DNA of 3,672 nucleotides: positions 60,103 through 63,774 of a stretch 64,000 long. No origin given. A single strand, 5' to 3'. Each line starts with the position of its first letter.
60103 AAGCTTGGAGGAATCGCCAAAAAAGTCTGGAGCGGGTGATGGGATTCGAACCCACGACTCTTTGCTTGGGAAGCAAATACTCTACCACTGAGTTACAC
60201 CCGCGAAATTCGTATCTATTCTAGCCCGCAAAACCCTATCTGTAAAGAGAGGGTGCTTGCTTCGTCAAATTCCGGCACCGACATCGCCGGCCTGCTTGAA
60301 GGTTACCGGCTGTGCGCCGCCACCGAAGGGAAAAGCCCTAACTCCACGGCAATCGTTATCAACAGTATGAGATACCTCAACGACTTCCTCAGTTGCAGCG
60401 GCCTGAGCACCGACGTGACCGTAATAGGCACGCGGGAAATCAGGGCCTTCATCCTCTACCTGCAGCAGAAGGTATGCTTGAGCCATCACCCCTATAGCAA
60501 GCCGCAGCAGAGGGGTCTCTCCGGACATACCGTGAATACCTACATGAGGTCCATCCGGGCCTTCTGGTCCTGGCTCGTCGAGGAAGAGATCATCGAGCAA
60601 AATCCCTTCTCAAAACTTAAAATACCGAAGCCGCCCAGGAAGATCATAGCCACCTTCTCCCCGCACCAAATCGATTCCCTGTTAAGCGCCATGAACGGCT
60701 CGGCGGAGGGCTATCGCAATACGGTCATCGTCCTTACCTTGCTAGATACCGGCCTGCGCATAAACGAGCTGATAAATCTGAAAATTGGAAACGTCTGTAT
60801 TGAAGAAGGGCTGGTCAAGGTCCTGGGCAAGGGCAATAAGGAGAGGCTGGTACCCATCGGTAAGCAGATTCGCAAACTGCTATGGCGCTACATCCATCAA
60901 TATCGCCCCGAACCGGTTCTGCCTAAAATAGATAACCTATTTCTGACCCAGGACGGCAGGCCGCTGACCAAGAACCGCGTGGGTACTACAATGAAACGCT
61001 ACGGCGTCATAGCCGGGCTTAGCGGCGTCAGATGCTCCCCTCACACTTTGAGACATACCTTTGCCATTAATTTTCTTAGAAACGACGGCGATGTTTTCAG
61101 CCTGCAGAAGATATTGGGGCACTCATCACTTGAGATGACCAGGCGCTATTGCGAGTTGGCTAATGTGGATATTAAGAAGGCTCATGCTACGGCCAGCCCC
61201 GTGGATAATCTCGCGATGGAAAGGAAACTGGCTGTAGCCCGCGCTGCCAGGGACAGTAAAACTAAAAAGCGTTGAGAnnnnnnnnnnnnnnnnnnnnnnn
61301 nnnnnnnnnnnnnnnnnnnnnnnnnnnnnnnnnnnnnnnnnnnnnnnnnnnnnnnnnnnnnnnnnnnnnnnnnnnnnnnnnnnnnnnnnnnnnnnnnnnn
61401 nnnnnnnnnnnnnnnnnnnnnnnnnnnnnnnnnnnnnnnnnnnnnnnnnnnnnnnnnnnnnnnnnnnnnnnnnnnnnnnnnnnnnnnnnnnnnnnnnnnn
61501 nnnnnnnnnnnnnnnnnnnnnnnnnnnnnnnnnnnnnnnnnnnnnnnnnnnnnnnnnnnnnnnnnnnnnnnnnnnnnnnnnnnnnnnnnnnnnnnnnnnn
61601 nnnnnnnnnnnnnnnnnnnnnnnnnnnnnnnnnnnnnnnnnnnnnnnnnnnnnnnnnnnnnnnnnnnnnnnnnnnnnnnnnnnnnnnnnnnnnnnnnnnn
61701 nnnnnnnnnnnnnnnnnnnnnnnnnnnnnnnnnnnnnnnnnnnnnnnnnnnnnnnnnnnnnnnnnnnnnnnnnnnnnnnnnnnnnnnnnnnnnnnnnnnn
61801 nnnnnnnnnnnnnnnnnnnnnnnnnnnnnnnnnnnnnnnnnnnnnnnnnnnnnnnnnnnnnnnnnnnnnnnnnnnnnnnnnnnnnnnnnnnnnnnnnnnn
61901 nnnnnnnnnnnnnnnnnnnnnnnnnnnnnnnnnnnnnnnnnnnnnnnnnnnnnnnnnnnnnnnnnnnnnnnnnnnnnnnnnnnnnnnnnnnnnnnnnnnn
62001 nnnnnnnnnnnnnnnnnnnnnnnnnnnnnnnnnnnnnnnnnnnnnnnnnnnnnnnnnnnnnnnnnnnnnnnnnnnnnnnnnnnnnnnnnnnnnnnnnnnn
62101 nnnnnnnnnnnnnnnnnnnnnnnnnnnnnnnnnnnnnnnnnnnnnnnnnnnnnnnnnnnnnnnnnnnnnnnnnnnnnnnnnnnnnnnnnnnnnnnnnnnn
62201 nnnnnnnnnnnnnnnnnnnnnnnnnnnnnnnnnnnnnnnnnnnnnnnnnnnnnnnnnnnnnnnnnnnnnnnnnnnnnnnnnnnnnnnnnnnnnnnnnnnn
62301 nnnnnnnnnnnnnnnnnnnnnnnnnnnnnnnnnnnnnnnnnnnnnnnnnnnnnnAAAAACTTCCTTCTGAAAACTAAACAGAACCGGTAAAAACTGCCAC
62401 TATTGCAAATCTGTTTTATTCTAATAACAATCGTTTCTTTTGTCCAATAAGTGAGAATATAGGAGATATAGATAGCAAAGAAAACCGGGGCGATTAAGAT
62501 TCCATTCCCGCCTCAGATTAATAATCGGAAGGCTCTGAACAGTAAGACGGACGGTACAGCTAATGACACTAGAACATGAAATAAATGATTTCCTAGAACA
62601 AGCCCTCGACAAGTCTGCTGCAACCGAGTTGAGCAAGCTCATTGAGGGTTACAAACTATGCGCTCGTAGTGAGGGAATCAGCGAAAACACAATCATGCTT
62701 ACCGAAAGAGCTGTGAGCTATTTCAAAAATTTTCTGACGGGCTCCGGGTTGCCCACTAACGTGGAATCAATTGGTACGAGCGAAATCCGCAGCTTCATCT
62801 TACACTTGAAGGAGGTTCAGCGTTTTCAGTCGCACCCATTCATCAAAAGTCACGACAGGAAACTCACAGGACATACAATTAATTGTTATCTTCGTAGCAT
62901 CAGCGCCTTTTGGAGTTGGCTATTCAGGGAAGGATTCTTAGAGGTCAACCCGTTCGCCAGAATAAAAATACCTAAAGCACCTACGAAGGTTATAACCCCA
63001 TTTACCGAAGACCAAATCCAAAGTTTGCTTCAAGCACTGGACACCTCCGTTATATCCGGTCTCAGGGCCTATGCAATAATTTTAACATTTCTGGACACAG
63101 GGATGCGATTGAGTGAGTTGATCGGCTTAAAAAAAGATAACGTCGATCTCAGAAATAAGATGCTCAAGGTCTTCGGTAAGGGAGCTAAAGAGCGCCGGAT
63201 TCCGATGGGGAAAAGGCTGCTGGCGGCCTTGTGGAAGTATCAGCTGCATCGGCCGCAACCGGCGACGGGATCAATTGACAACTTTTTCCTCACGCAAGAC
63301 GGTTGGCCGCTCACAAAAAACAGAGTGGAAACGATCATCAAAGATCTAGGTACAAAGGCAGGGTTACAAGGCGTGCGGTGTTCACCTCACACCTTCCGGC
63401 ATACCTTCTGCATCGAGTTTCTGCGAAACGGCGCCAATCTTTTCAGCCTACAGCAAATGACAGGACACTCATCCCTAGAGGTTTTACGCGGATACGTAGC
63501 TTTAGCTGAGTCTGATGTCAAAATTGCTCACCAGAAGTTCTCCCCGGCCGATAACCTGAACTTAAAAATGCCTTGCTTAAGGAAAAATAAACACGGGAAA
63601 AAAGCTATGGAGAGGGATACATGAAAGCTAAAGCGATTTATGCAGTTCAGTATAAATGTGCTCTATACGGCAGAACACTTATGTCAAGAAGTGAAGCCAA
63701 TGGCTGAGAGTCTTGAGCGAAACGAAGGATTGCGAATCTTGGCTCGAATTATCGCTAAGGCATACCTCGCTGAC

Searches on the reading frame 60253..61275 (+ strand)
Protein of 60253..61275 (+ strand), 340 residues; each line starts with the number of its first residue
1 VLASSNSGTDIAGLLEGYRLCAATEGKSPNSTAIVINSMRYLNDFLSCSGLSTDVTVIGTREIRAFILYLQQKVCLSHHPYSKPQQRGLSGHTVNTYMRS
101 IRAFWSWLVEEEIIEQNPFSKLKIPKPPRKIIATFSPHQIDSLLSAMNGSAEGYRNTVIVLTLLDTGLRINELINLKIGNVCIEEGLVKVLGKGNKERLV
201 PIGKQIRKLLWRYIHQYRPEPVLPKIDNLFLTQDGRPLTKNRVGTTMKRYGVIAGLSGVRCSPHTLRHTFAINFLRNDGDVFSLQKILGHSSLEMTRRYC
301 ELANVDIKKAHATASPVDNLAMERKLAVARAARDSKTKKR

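Call 30: search_protein_families(library=pfam, proteins=[window:60253-61275:+], max_evalue=0.00001)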
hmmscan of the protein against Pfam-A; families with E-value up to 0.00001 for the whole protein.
window:60253-61275:+ (340 aa): 2 families
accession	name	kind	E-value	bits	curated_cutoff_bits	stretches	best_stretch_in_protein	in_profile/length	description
PF00589.27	Phage_integrase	-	3.3e-36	125.1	27.1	1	135-302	3-168/172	Phage integrase family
PF13102.12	Phage_int_SAM_5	-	4.2e-07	30.7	22.3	1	28-124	18-98/98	Phage integrase SAM-like domain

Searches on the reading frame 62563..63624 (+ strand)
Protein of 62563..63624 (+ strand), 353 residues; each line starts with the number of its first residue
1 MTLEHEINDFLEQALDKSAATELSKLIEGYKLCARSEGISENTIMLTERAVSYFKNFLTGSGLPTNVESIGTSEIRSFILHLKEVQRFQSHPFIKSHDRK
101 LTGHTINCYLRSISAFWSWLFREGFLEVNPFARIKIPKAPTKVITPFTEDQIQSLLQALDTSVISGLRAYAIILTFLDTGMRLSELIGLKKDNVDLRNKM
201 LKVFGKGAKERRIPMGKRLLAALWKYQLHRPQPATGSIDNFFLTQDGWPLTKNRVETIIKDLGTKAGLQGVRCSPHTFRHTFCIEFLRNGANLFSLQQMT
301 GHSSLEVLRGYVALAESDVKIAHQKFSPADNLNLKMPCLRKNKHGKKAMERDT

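Call 30: search_protein_families(library=pfam, proteins=[window:62563-63624:+], max_evalue=0.00001)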
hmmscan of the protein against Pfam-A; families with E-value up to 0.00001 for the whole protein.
window:62563-63624:+ (353 aa): 1 family
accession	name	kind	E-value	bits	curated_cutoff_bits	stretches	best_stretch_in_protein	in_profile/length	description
PF00589.27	Phage_integrase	-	1.5e-34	119.7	27.1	1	147-316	3-170/172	Phage integrase family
